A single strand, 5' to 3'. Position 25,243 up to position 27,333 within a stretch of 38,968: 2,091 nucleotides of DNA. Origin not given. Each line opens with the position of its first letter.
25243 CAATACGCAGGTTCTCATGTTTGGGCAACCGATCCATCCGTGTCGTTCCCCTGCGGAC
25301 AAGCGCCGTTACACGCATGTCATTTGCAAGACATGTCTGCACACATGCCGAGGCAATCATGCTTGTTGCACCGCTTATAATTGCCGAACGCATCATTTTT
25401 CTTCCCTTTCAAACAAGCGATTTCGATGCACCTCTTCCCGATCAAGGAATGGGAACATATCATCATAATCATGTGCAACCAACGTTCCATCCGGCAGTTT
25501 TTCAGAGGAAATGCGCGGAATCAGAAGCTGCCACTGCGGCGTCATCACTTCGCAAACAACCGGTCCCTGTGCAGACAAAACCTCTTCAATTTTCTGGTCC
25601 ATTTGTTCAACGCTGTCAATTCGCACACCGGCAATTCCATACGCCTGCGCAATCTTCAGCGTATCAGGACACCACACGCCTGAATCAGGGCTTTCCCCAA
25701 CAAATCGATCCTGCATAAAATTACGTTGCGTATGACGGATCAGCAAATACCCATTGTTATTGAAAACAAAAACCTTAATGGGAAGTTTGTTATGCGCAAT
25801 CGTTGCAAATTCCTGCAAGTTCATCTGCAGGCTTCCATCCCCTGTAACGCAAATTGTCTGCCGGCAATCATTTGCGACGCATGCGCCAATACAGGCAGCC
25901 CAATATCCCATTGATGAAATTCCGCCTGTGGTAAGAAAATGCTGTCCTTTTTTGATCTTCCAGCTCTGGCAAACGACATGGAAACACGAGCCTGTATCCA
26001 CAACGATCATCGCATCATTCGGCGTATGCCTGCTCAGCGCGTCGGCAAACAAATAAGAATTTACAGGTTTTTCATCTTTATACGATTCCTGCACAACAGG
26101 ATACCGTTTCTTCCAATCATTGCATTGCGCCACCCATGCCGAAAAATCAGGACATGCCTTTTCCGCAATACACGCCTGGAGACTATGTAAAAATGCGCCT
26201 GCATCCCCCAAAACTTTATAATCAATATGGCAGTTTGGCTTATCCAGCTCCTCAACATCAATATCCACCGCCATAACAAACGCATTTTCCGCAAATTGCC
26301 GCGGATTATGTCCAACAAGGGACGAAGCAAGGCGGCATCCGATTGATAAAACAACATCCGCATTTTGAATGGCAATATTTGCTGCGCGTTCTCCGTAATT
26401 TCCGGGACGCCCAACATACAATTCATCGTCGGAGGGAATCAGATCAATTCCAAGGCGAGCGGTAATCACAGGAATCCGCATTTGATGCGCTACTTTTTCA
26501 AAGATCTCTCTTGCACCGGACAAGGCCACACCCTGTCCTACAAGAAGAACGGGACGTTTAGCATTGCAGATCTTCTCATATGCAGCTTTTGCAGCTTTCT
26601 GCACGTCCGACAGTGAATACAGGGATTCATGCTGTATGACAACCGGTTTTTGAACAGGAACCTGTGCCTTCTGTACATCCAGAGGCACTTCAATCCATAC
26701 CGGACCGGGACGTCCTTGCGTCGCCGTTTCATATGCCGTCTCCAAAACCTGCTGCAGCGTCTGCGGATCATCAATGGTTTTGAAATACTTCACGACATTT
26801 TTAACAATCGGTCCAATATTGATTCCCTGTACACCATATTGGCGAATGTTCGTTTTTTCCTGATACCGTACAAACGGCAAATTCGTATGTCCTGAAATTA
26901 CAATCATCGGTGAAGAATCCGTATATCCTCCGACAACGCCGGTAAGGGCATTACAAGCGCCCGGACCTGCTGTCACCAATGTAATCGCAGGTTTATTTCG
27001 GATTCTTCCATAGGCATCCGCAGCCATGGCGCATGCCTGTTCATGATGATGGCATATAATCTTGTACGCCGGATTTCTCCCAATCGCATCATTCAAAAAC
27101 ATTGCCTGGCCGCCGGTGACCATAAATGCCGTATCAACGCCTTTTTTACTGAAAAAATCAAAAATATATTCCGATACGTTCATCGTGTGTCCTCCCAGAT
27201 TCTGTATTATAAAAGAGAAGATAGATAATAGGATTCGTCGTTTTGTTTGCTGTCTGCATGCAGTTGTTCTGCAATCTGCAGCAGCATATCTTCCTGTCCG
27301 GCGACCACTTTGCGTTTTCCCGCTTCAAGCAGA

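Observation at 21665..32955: Ten-gene translationally coupled operon: CDP-3,6-dideoxyhexose core + ThDP carboligase + DmpFG pair + Gtr-type export, a candidate pathway for a C-branched sugar cell-envelope decoration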

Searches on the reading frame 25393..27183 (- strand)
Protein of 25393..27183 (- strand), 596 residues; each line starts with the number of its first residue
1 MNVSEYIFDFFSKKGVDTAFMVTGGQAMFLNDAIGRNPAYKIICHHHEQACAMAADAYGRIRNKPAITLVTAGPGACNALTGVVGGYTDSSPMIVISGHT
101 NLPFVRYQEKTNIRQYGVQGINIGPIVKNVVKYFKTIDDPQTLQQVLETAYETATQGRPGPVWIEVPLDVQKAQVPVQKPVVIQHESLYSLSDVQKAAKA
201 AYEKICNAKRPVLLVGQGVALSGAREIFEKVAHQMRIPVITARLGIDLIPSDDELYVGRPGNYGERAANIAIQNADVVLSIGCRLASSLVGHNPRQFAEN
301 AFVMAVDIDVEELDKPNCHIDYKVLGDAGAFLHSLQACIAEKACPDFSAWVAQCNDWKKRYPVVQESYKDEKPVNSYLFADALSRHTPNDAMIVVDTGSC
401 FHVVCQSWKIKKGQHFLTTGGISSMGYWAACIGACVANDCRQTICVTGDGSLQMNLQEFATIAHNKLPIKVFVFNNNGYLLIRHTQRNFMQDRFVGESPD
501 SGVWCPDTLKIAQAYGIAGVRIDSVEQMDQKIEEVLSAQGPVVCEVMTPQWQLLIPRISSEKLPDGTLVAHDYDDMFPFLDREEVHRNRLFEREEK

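Call 5: search_protein_families(library=pfam, proteins=[window:25393-27183:-], max_evalue=0.001)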
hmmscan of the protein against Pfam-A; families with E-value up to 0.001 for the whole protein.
window:25393-27183:- (596 aa): 3 families
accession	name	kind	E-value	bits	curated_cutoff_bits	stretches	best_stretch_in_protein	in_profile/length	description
PF02775.26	TPP_enzyme_C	-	2.3e-36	125.3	21.9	1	396-546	1-151/151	Thiamine pyrophosphate enzyme, C-terminal TPP binding domain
PF02776.23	TPP_enzyme_N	-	2.7e-30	105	26.8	1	1-106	1-106/119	Thiamine pyrophosphate enzyme, N-terminal TPP binding domain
PF00205.28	TPP_enzyme_M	-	4.2e-30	104.7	30.4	1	199-335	2-137/137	Thiamine pyrophosphate enzyme, central domain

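Call 6: search_protein_families(library=ncbifam, proteins=[window:25393-27183:-], max_evalue=0.001)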
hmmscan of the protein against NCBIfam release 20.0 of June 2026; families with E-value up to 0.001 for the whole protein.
window:25393-27183:- (596 aa): 54 families (the best 25 are shown)
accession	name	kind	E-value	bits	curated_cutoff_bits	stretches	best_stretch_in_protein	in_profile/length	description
TIGR00118.1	acolac_lg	equivalog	6e-107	358.4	538.35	1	3-551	3-537/557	biosynthetic-type acetolactate synthase large subunit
NF004710.0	PRK06048.1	equivalog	1.6e-100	337.2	976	1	1-550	8-539/561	acetolactate synthase large subunit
NF006524.0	PRK08978.1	equivalog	3.3e-99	332.6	738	1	1-550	1-526/548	acetolactate synthase 2 catalytic subunit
NF005228.0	PRK06725.1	equivalog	7.4e-96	321.6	991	1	4-561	19-558/571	acetolactate synthase large subunit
NF004919.0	PRK06276.1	equivalog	1.2e-95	321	866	1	4-548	4-538/582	acetolactate synthase large subunit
NF006016.1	PRK08155.1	equivalog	7.7e-93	311.8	870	1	4-552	6-536/554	acetolactate synthase large subunit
NF005651.0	PRK07418.1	subfamily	1.5e-89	300.8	942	1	6-548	24-559/617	acetolactate synthase large subunit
NF005824.0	PRK07710.1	equivalog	2.9e-89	299.9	976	1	5-559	21-559/573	acetolactate synthase large subunit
NF005584.0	PRK07282.1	equivalog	6.8e-89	298.9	970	1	4-562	13-554/566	acetolactate synthase large subunit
NF006319.0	PRK08527.1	equivalog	5.8e-88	295.7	905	1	2-559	5-549/565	acetolactate synthase large subunit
NF005058.0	PRK06466.1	equivalog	1.1e-87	294.9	951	1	4-543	7-541/574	acetolactate synthase 3 large subunit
NF005860.0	PRK07789.1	equivalog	1.4e-84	284.6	881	1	12-571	45-601/615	acetolactate synthase large subunit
NF006581.0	PRK09107.1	equivalog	6.4e-83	279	974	1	4-572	14-577/595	acetolactate synthase 3 large subunit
NF006525.0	PRK08979.1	equivalog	4.9e-77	259.6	1084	1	6-540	9-536/572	acetolactate synthase 3 large subunit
NF005039.0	PRK06456.1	equivalog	1.5e-75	254.8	868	1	7-557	8-553/572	acetolactate synthase large subunit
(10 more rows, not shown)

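Call 7: search_solved_structures(query=window:25393-27183:-, max_evalue=1e-20)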
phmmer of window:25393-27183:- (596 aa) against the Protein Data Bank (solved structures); distinct sequences matched with E-value up to 1e-20: 125 (the best 60 are shown).
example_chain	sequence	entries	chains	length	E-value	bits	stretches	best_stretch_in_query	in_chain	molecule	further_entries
8rph_A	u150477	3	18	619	2e-114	386.4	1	2-587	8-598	Thiamine pyrophosphate-binding protein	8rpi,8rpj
3e9y_A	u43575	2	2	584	6.6e-68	232.8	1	7-560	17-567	Acetolactate synthase, chloroplastic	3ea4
7u25_A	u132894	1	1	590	1.5e-67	231.6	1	7-560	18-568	Acetolactate synthase, chloroplastic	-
7tzz_A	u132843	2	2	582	2e-67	231.2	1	7-560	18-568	Acetolactate synthase, chloroplastic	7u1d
7stq_A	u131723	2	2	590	2e-67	231.1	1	7-560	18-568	Acetolactate synthase, chloroplastic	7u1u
1ybh_A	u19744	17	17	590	2.4e-67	230.9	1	7-560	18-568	Acetolactate synthase, chloroplast | Acetolactate synthase | Acetolactate synthase, chloroplastic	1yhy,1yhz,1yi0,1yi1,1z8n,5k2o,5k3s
6u9h_A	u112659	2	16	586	2.4e-67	230.9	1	7-560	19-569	Acetolactate synthase, chloroplastic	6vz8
8et5_A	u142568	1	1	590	4.2e-67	230.1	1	7-559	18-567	Acetolactate synthase, chloroplastic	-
6lpi_A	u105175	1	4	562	1.7e-66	228.1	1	4-556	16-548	Acetolactate synthase isozyme 1 large subunit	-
5ahk_A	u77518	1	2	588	2.9e-65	224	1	4-561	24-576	ACETOLACTATE SYNTHASE II, LARGE SUBUNIT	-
1jsc_A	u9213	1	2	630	4.6e-65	223.4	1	9-559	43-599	ACETOHYDROXY-ACID SYNTHASE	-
6u9d_A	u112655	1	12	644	4.9e-65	223.3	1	9-559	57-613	Acetolactate synthase catalytic subunit, mitochondrial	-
1n0h_A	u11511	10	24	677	5.9e-65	223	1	9-559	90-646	Acetolactate synthase | Acetolactate synthase, mitochondrial | Acetolactate synthase catalytic subunit, mitochondrial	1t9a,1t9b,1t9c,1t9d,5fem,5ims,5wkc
6dek_A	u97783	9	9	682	3.3e-57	197.4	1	8-565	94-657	Acetolactate synthase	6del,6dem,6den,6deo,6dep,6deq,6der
7egv_A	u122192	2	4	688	8.3e-55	189.5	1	6-559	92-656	Acetolactate synthase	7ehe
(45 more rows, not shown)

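Call 13: search_solved_structures(query=window:25393-27183:-, max_evalue=1e-100, show_alignments=1)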
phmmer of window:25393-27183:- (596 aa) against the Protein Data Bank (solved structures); distinct sequences matched with E-value up to 1e-100: 1.
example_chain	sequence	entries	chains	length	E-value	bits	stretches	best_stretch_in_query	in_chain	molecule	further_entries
8rph_A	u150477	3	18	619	2e-114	386.4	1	2-587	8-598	Thiamine pyrophosphate-binding protein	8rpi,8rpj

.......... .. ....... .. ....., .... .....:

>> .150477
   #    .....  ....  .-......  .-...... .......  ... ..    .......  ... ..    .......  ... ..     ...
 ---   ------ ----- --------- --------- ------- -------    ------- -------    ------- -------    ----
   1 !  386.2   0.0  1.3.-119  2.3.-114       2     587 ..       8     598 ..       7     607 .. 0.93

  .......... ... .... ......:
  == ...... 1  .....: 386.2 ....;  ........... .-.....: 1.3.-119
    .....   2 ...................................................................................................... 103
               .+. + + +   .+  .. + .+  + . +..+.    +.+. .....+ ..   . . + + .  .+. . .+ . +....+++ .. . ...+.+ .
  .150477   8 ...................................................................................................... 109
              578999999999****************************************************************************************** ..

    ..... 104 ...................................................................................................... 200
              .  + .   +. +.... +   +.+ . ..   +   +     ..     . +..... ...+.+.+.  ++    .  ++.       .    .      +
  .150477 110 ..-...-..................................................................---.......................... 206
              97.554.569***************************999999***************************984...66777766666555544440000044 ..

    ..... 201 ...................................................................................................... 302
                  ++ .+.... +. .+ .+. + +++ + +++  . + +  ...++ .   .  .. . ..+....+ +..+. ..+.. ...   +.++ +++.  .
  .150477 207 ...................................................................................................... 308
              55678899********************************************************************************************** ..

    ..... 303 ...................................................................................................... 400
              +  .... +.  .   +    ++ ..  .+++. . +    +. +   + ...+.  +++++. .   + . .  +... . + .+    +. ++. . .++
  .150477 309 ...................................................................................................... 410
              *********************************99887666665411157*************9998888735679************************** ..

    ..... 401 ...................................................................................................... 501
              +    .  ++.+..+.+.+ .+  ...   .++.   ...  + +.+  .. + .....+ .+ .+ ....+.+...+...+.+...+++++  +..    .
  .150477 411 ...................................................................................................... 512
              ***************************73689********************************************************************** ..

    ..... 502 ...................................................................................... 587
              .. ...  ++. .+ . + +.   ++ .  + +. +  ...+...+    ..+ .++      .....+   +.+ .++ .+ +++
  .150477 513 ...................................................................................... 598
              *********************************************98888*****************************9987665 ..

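Call 16: find_homologous_proteins(query=window:25393-27183:-, max_evalue=1e-30)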
Query window:25393-27183:- (596 aa): 7347 proteins with E <= 1e-30 among 8000 candidates; the best 120 are listed.
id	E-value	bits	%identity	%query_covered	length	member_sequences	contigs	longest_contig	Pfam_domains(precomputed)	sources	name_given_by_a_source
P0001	0.0e+0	1391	100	100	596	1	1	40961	PF02775.27,PF02776.24,PF00205.29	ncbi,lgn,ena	-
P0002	0.0e+0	1077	76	100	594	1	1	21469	PF02775.27,PF02776.24,PF00205.29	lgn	-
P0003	0.0e+0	1047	74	99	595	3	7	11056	PF02775.27,PF02776.24,PF00205.29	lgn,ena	-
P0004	0.0e+0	1036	71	100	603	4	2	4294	PF02775.27,PF02776.24,PF00205.29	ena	-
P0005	0.0e+0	1033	72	100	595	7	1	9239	PF02775.27,PF02776.24,PF00205.29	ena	-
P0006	0.0e+0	1026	72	99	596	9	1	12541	PF02775.27,PF02776.24,PF00205.29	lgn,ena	-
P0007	0.0e+0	1015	70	99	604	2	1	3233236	PF02775.27,PF02776.24,PF00205.29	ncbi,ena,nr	nr:thiamine pyrophosphate-binding protein [uncultured Sphaerochaeta sp.]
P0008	2.8e-288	975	69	100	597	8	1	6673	PF02775.27,PF02776.24,PF00205.29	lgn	-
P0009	5.6e-282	955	68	100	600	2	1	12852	PF02775.27,PF02776.24,PF00205.29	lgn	-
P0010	5.1e-280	948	68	100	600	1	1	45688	PF02775.27,PF02776.24,PF00205.29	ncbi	-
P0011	2.6e-279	946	68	99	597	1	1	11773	PF02775.27,PF02776.24,PF00205.29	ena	-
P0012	4.8e-279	945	66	100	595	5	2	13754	PF02775.27,PF02776.24,PF00205.29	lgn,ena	-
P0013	4.1e-278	942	67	99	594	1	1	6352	PF02775.27,PF02776.24,PF00205.29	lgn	-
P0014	1.8e-277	940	67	99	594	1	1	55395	PF02775.27,PF02776.24,PF00205.29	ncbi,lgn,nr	ncbi:MAG: thiamine pyrophosphate-binding protein [Eubacteriales bacterium]|nr:thiamine pyrophosphate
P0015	3.7e-277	939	66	100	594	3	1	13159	PF02775.27,PF02776.24,PF00205.29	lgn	-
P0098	3.0e-270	916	65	100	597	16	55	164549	PF02775.27,PF02776.24,PF00205.29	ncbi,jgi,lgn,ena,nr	ncbi:MAG: thiamine pyrophosphate-binding protein [Lachnospiraceae bacterium]|nr:thiamine pyrophospha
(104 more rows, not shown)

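Call 18: find_encoding_contigs(protein=P0001, flank=10000, max_places=3)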
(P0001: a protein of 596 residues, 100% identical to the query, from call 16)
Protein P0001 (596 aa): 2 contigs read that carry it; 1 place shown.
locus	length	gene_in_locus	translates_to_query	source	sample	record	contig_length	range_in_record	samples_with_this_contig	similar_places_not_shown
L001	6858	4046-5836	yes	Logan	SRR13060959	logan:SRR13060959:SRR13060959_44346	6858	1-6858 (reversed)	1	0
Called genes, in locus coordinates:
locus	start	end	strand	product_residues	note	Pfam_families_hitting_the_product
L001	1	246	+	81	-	?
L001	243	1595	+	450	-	PF00266:Aminotran_5 (weak), PF01041:DegT_DnrJ_EryC1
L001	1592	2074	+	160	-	PF04138:GtrA_DPMS_TM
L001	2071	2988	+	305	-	PF01118:Semialdhyde_dh (weak), PF09290:AcetDehyd-dimer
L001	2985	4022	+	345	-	PF00682:HMGL-like, PF07836:DmpG_comm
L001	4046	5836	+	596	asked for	PF02776:TPP_enzyme_N, PF00205:TPP_enzyme_M, PF02775:TPP_enzyme_C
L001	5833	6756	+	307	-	PF01370:Epimerase, PF13460:NAD_binding_10 (weak), PF16363:GDP_Man_Dehyd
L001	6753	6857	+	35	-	?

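Call 19: find_encoding_contigs(protein=P0098, flank=10000, max_places=3)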
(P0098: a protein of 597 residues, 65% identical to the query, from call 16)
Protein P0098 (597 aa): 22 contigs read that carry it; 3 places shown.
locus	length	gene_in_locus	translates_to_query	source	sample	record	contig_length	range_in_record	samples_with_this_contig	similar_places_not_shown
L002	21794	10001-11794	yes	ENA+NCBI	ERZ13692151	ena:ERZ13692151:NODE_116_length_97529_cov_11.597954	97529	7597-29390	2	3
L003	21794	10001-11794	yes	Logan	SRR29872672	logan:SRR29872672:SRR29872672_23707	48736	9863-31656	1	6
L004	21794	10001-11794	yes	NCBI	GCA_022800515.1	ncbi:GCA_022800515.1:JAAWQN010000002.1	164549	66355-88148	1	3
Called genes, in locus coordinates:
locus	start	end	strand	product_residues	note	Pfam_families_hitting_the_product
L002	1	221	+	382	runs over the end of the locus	PF00266:Aminotran_5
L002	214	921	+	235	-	PF00483:NTP_transferase, PF12804:NTP_transf_3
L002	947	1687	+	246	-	PF13489:Methyltransf_23 (weak), PF13649:Methyltransf_25 (weak), PF08241:Methyltransf_11 (weak), PF08242:Methyltransf_12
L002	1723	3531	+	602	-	PF04464:Glyphos_transf (weak)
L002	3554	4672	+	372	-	PF02776:TPP_enzyme_N, PF02775:TPP_enzyme_C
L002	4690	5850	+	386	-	PF13524:Glyco_trans_1_2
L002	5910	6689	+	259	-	PF00483:NTP_transferase, PF12804:NTP_transf_3 (weak)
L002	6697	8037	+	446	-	PF01041:DegT_DnrJ_EryC1, PF01212:Beta_elim_lyase (weak)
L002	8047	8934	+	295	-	PF01118:Semialdhyde_dh (weak), PF09290:AcetDehyd-dimer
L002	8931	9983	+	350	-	PF00682:HMGL-like, PF07836:DmpG_comm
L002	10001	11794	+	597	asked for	PF02776:TPP_enzyme_N, PF00205:TPP_enzyme_M, PF02775:TPP_enzyme_C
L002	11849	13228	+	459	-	-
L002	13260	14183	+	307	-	PF05050:Methyltransf_21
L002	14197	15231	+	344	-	PF01073:3Beta_HSD, PF01370:Epimerase, PF02719:Polysacc_synt_2, PF16363:GDP_Man_Dehyd, PF07993:NAD_binding_4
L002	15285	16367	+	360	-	PF01370:Epimerase, PF02719:Polysacc_synt_2, PF04321:RmlD_sub_bind, PF01073:3Beta_HSD, PF16363:GDP_Man_Dehyd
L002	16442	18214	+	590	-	PF04464:Glyphos_transf (faint)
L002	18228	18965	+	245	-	PF13489:Methyltransf_23, PF13847:Methyltransf_31, PF08241:Methyltransf_11 (weak), PF08242:Methyltransf_12, PF13649:Methyltransf_25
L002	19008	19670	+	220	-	PF01128:IspD (weak), PF12804:NTP_transf_3, PF20202:DUF6564 (weak)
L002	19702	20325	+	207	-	PF13649:Methyltransf_25 (weak)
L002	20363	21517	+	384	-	PF14393:DUF4422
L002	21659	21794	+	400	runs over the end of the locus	PF13524:Glyco_trans_1_2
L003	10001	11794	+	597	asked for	PF02776:TPP_enzyme_N, PF00205:TPP_enzyme_M, PF02775:TPP_enzyme_C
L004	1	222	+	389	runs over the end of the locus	PF00266:Aminotran_5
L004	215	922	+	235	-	PF00483:NTP_transferase, PF12804:NTP_transf_3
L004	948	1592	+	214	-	PF13489:Methyltransf_23, PF13847:Methyltransf_31 (faint), PF08241:Methyltransf_11 (weak), PF08242:Methyltransf_12, PF13649:Methyltransf_25 (weak)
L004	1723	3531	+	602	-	PF04464:Glyphos_transf (weak)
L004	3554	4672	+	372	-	PF02776:TPP_enzyme_N, PF02775:TPP_enzyme_C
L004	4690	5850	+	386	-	PF13524:Glyco_trans_1_2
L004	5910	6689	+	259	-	PF00483:NTP_transferase, PF12804:NTP_transf_3 (weak)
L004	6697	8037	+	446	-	PF01041:DegT_DnrJ_EryC1, PF01212:Beta_elim_lyase (weak)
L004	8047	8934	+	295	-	PF01118:Semialdhyde_dh (weak), PF09290:AcetDehyd-dimer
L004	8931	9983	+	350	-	PF00682:HMGL-like, PF07836:DmpG_comm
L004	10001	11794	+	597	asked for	PF02776:TPP_enzyme_N, PF00205:TPP_enzyme_M, PF02775:TPP_enzyme_C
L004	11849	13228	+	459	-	-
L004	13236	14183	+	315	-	PF05050:Methyltransf_21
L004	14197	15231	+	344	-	PF01073:3Beta_HSD, PF01370:Epimerase, PF02719:Polysacc_synt_2, PF16363:GDP_Man_Dehyd, PF07993:NAD_binding_4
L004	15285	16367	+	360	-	PF01370:Epimerase, PF02719:Polysacc_synt_2, PF04321:RmlD_sub_bind, PF01073:3Beta_HSD, PF16363:GDP_Man_Dehyd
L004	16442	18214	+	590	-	PF04464:Glyphos_transf (faint)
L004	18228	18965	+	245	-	PF13489:Methyltransf_23, PF13847:Methyltransf_31, PF08241:Methyltransf_11 (weak), PF08242:Methyltransf_12, PF13649:Methyltransf_25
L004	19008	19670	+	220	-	PF01128:IspD (weak), PF12804:NTP_transf_3, PF20202:DUF6564 (weak)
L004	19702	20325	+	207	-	PF13649:Methyltransf_25 (weak)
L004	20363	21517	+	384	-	PF14393:DUF4422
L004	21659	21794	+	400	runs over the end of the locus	PF13524:Glyco_trans_1_2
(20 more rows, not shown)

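Call 27: find_related_loci(query=A1, collection=genome_contigs, flank=10000)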
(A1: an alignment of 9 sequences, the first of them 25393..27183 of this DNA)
Query A1 (596 aa) in genome_contigs; peptide patterns used: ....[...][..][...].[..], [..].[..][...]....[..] (x = any residue, [..] = any of these).
600 stretches matched a pattern (row limit reached: there are more); 589 encode a relative of the query (tblastn E <= 1e-3); the best 80 are kept; 80 distinct loci.
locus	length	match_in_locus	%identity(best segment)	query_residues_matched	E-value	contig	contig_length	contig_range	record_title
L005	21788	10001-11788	65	1-595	0e+0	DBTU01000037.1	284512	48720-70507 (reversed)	MAG TPA_asm: Lachnoclostridium sp. UBA1308 UBA1308_contig_110, whole genome shotgun sequence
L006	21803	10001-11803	64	1-594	0e+0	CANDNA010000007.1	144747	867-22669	MAG TPA_asm: uncultured Clostridia bacterium isolate ERR6760101_bin.32_metawrap_v1.3_MAG genome assembly, contig: ERZ128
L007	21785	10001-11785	64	1-595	0e+0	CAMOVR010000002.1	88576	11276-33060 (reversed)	MAG: uncultured Clostridia bacterium isolate SRR873601_bin.59_metaWRAP_v1.3_MAG genome assembly, contig: NODE_427_length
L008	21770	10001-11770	64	1-590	0e+0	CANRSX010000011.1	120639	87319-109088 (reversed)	MAG TPA_asm: uncultured Roseburia sp. isolate SRR15510239_bin.50_metawrap_v1.3_MAG genome assembly, contig: NODE.105_len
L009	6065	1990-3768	62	1-593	0e+0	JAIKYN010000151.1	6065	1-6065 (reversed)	MAG: Lachnospiraceae bacterium isolate RUI482 k141_3444230_flag=0_multi=10.0000_len=6065, whole genome shotgun sequence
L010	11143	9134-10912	59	1-592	0e+0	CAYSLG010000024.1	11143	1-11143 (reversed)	MAG TPA_asm: uncultured Gammaproteobacteria bacterium isolate binchicken_co251_965 genome assembly, contig: NODE_8240_le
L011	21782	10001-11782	59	1-593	0e+0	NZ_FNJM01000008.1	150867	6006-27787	Clostridium gasigenes strain DSM 12272, whole genome shotgun sequence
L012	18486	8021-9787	59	1-590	0e+0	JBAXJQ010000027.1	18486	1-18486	MAG: Candidatus Falkowbacteria bacterium isolate ELA379 MAG379_27, whole genome shotgun sequence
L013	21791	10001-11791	56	1-596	0e+0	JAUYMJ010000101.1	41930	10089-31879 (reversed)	MAG: bacterium isolate C24_metabat.bin.81 C24_k141_566285, whole genome shotgun sequence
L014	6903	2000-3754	57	1-585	0e+0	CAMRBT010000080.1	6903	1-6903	MAG TPA_asm: uncultured Brevinema sp. isolate ERR3140005_bin.1_metaWRAP_v1.3_MAG genome assembly, contig: ERZ4740450.219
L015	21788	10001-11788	56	1-590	0e+0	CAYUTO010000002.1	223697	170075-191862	MAG TPA_asm: uncultured Gammaproteobacteria bacterium isolate SRP285395_co2_42 genome assembly, contig: NODE_54_length_2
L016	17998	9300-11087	58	1-595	0e+0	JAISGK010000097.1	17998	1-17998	MAG: Clostridiales bacterium isolate Gx485_bin96 k119_661159, whole genome shotgun sequence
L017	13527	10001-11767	55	1-587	0e+0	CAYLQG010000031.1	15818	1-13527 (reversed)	MAG TPA_asm: uncultured Gammaproteobacteria bacterium isolate binchicken_co54_478 genome assembly, contig: NODE_6617_len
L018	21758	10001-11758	52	1-588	0e+0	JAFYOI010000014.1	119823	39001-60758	MAG: Clostridia bacterium isolate RGIG7273 Water_buffalos_Cecum-4__c177054, whole genome shotgun sequence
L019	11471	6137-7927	52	1-596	0e+0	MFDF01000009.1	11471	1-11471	MAG: Candidatus Daviesbacteria bacterium RIFCSPHIGHO2_12_FULL_37_16 rifcsphigho2_12_scaffold_23602, whole genome shotgun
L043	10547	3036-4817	42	1-590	9e-151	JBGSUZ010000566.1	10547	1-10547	MAG: Acidaminobacteraceae bacterium isolate JTS-AC445 k141_4552818, whole genome shotgun sequence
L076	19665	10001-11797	41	1-591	5e-142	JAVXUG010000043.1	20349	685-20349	MAG: Ruthenibacterium sp. isolate CGS6M4-bin71 NODE_2725_length_20349_cov_8.599635, whole genome shotgun sequence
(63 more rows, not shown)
